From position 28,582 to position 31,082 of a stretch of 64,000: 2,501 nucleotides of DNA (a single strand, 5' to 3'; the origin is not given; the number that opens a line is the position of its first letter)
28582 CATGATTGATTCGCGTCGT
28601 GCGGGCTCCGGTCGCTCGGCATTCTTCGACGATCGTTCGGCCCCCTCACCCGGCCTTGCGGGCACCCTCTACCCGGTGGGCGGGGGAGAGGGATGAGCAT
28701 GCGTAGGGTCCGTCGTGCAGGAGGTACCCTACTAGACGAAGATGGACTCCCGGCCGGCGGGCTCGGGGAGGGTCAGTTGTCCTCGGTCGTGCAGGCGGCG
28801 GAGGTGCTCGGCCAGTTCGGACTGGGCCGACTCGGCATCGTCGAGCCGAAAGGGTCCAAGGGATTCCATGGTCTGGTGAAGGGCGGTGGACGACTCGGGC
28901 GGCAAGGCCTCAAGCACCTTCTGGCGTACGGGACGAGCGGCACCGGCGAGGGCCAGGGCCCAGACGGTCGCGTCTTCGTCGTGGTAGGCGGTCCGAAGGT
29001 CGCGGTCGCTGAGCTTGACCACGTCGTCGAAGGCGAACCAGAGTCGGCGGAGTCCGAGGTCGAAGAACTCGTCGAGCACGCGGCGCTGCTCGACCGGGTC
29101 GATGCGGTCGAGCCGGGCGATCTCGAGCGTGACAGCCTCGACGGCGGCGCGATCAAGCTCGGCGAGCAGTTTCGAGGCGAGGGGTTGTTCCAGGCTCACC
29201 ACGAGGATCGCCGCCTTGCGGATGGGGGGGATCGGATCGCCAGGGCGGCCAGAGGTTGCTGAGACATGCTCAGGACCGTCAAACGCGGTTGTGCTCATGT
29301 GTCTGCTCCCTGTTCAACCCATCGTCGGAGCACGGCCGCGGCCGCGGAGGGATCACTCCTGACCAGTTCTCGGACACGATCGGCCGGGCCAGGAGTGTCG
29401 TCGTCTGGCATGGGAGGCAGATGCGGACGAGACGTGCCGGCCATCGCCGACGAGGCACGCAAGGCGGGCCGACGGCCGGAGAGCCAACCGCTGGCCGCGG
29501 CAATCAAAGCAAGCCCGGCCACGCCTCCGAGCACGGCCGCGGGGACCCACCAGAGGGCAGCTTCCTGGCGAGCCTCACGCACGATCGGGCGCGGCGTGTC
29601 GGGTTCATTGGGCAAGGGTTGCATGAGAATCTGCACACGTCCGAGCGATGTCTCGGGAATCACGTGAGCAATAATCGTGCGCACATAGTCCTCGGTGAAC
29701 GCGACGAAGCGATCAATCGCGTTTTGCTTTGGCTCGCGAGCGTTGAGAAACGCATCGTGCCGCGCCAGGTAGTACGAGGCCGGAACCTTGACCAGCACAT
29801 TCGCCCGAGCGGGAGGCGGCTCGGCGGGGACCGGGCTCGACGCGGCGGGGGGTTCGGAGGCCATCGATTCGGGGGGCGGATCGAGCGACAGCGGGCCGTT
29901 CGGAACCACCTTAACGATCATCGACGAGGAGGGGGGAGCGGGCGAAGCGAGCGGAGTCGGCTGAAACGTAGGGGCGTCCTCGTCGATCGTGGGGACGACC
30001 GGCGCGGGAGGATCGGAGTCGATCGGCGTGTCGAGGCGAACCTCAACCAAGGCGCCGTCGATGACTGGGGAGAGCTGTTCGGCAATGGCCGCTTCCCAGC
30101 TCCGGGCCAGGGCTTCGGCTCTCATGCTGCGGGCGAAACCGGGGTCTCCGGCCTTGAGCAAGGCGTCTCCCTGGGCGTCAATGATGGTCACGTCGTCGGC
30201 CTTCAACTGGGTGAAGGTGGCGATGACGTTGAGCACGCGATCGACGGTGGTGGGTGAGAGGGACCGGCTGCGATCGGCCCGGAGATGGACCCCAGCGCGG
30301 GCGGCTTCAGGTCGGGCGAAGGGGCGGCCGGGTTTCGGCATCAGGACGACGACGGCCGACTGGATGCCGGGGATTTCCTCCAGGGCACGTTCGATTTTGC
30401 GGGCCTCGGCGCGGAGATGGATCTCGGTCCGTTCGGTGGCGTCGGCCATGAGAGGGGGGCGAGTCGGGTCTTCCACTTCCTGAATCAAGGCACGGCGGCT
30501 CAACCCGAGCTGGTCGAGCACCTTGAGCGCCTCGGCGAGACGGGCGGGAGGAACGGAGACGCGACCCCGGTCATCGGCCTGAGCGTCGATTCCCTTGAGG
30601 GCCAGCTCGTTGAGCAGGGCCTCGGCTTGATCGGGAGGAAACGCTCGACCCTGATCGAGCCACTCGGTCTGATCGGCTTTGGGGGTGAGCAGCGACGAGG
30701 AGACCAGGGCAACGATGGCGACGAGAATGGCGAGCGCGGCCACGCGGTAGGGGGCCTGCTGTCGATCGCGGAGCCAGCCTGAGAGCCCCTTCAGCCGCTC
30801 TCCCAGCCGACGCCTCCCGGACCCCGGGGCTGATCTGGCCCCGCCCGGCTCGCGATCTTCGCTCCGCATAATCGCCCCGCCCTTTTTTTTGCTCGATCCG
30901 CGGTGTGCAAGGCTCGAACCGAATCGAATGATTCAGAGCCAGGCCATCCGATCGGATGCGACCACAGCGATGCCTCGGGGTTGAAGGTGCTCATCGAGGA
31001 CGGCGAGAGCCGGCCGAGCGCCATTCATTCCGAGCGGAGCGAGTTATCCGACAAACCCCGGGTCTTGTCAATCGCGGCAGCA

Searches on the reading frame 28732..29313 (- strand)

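Call 17: search_protein_families(library=pfam, proteins=[window:28732-29313:-], max_evalue=0.0001)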
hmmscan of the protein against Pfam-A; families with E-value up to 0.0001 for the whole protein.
window:28732-29313:- (193 aa): 2 families
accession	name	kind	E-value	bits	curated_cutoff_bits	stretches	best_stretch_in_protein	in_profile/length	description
PF01706.21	FliG_C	-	9.7e-22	77.7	23.3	1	88-182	14-108/108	FliG C-terminal domain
PF14842.11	FliG_N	-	2e-14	54.5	25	1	30-85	4-59/104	FliG N-terminal domain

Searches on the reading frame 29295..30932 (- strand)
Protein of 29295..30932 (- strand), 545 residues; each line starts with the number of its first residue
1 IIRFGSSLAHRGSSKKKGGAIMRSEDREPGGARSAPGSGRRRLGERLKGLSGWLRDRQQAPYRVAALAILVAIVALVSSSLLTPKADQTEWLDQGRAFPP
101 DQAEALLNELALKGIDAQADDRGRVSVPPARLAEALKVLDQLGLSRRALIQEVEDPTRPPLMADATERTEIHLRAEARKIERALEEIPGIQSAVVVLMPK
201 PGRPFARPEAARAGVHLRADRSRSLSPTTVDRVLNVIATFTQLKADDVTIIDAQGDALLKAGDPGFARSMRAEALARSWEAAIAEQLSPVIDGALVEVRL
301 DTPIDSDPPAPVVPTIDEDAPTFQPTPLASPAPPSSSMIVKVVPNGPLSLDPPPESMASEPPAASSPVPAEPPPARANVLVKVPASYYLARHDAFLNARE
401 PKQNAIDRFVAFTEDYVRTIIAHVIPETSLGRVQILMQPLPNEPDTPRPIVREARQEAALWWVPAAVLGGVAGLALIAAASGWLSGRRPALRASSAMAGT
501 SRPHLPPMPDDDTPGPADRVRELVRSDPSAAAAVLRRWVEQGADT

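Call 17: search_protein_families(library=pfam, proteins=[window:29295-30932:-], max_evalue=0.0001)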
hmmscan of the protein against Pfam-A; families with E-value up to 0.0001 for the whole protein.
window:29295-30932:- (545 aa): 1 family
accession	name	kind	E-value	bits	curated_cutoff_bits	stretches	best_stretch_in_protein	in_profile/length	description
PF01514.23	YscJ_FliF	-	6.7e-13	49.3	24.4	1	100-258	15-177/179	Secretory protein of YscJ/FliF family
